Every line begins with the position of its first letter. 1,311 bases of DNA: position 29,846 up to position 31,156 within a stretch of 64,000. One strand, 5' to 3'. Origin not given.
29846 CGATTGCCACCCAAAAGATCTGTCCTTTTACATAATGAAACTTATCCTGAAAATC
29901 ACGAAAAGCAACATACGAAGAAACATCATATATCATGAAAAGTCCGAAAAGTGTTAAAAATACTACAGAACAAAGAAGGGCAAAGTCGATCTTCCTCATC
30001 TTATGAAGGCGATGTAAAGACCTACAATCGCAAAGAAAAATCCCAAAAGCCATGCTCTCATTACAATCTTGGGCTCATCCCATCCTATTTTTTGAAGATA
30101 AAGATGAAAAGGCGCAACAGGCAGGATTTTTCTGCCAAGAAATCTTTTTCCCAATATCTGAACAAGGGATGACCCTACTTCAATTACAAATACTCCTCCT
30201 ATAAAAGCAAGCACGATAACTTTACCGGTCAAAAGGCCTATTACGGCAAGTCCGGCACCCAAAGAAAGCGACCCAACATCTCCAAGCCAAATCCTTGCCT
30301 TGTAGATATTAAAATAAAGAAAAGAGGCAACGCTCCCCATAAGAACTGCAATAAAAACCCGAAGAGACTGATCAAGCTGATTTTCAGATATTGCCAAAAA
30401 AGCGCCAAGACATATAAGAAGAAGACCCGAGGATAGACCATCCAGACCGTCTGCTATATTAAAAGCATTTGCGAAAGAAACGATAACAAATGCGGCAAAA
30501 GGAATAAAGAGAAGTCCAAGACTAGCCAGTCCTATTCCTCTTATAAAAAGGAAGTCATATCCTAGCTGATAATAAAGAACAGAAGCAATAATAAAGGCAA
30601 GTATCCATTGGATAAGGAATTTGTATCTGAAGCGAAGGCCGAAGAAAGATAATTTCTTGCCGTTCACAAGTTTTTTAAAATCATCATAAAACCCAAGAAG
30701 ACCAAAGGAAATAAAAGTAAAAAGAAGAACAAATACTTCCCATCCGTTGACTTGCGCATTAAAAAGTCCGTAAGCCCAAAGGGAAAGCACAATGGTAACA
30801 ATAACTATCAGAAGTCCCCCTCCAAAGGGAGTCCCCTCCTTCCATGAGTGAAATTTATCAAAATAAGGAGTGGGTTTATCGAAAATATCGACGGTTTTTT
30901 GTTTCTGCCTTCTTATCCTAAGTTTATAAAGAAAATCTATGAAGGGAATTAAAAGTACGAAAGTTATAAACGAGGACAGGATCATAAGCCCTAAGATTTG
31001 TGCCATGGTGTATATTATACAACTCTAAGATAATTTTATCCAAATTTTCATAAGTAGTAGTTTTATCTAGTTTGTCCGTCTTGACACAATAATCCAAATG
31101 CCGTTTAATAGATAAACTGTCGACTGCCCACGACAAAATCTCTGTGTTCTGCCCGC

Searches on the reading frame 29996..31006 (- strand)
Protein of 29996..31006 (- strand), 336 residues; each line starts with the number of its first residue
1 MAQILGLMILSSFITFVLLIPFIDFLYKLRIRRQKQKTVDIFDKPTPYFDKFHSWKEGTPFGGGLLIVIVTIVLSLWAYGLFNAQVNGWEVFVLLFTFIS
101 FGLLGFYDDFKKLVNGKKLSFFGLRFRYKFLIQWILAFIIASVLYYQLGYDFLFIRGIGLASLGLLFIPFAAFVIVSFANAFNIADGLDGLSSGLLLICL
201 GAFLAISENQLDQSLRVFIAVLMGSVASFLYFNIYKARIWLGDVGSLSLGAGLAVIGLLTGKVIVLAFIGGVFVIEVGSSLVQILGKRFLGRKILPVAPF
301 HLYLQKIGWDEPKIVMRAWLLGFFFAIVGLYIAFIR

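Call 8: search_protein_families(library=ncbifam, proteins=[window:29996-31006:-], max_evalue=0.00001)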
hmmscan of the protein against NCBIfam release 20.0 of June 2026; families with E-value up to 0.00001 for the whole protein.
window:29996-31006:- (336 aa): 3 families
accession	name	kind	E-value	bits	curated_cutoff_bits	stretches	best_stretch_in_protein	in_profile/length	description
TIGR00445.1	mraY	equivalog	4.2e-55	187.5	192.05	1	51-335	27-320/321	phospho-N-acetylmuramoyl-pentapeptide-transferase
NF053644.1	MraY_archaea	equivalog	3.8e-27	95.5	450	1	138-330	157-340/340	pseudomurein biosynthesis MraY family phospho-N-acetylmuramoyl-pentapeptide-transferase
TIGR02380.1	ECA_wecA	exception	9e-09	34.9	326.05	1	21-259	7-226/346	UDP-N-acetylglucosamine--undecaprenyl-phosphate N-acetylglucosaminephosphotransferase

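Call 76: find_related_loci(query=A7, collection=metagenome_contigs, flank=10000)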
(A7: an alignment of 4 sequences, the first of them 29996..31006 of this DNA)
Query A7 (336 aa) in metagenome_contigs; peptide patterns used: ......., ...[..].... (x = any residue, [..] = any of these).
325 stretches matched a pattern; 59 encode a relative of the query (tblastn E <= 1e-3); 59 distinct loci.
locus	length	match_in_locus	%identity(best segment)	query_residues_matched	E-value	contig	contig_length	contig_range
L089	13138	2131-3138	85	1-336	0e+0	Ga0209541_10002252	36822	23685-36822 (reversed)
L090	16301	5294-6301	85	1-336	0e+0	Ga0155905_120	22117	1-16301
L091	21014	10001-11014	85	1-336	0e+0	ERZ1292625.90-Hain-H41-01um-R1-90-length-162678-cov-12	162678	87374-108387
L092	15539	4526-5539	85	1-336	0e+0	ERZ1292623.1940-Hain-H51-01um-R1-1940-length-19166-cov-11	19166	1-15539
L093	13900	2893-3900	84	1-336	0e+0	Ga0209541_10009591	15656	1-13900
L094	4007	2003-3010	84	1-336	0e+0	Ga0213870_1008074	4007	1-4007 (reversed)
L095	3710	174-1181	83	1-336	0e+0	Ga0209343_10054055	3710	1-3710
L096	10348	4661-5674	82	1-336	0e+0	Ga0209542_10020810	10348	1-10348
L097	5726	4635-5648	82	1-336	0e+0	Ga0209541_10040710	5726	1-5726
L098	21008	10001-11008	83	1-336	0e+0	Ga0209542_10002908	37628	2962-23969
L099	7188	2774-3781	83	1-336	5e-176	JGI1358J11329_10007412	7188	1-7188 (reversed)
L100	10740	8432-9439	83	1-336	2e-174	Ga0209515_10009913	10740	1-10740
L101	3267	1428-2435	83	1-336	0e+0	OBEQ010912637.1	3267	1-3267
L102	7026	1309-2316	83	1-336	7e-174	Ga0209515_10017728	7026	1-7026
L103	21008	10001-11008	83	1-336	8e-172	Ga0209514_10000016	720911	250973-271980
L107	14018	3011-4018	71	1-336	1e-158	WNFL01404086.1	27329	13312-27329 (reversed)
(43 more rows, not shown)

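Call 80: search_protein_families(library=pfam, proteins=[L103:574-1536:-, L103:1621-2532:-, L103:2644-5550:-, L103:5574-6431:-, L103:6580-7461:+, L103:7427-7984:+, L103:8231-9862:+, L107:672-1934:+, L107:1891-2919:+], max_evalue=0.001)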
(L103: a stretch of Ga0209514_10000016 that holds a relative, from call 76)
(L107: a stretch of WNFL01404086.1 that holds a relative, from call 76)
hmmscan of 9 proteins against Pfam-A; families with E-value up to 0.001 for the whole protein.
L103:574-1536:- (320 aa): 1 family
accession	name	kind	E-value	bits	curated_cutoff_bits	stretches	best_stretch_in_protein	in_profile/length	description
PF08787.18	Alginate_lyase2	-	1.6e-38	133.2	29.7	1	103-319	1-225/225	Alginate lyase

L103:1621-2532:- (303 aa): 4 families
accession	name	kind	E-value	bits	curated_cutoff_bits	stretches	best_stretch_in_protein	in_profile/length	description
PF03721.20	UDPG_MGDP_dh_N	-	9.2e-31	107.3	27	1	5-171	2-184/187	UDP-glucose/GDP-mannose dehydrogenase family, NAD binding domain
PF00984.24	UDPG_MGDP_dh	-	4.6e-18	65.6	25.4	1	189-284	1-93/94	UDP-glucose/GDP-mannose dehydrogenase family, central domain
PF02558.23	ApbA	-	3.9e-05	23.7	22.2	1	6-83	1-72/150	Ketopantoate reductase PanE/ApbA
PF03446.21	NAD_binding_2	-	0.0006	20.3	21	1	5-72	1-66/161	NAD binding domain of 6-phosphogluconate dehydrogenase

L103:2644-5550:- (968 aa): 6 families
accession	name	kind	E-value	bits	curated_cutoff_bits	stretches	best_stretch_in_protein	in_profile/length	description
PF13229.12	Beta_helix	-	1.2e-38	132.7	25.9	3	780-886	51-158/158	Right handed beta helix region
PF13641.12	Glyco_tranf_2_3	-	2.8e-28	100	27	1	65-293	3-230/230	Glycosyltransferase like family 2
PF05048.19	NosD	-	1.3e-27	97.1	23.6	2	800-922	62-183/212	Periplasmic copper-binding protein (NosD)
PF00535.33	Glycos_transf_2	-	3.5e-12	47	23.3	1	66-227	1-163/168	Glycosyl transferase family 2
PF13632.12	Glyco_trans_2_3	-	6.8e-10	39.5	27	1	146-354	3-196/198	Glycosyl transferase family group 2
PF13506.12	Glyco_transf_21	-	0.00012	22.1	21.7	1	130-292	19-174/174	Glycosyl transferase family 21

L103:5574-6431:- (285 aa): 1 family
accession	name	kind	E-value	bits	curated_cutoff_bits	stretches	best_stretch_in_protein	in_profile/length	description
PF00041.27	fn3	-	8e-11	42.4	25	1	57-133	11-82/84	Fibronectin type III domain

L103:6580-7461:+ (293 aa): 0 families

L103:7427-7984:+ (185 aa): 1 family
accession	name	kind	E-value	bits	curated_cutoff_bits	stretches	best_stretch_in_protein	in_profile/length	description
PF04203.18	Sortase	-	4.3e-21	75.4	26.6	1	61-183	1-124/125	Sortase domain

L103:8231-9862:+ (543 aa): 2 families
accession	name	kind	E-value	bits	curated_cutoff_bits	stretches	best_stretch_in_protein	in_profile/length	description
PF00082.27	Peptidase_S8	-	2.2e-45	155.7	21.8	1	167-417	3-276/288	Subtilase family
PF22148.1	Fervidolysin_NPro-like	-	2.4e-07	31.5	21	1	56-127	8-78/81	Fervidolysin N-terminal prodomain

L107:672-1934:+ (420 aa): 2 families
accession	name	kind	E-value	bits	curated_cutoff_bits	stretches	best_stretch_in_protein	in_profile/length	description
PF01041.23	DegT_DnrJ_EryC1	-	1.2e-56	193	19.8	2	30-211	19-201/360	DegT/DnrJ/EryC1/StrS aminotransferase family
PF00266.25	Aminotran_5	-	0.00084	18.8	21.5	0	37-170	45-191/371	Aminotransferase class-V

L107:1891-2919:+ (342 aa): 2 families
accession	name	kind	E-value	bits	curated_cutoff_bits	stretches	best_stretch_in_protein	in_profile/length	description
PF02388.22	FemAB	-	1.4e-31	110.2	24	3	232-314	306-385/406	FemAB family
PF13480.13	Acetyltransf_6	-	4.7e-05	24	22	1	159-286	2-136/143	Acetyltransferase (GNAT) domain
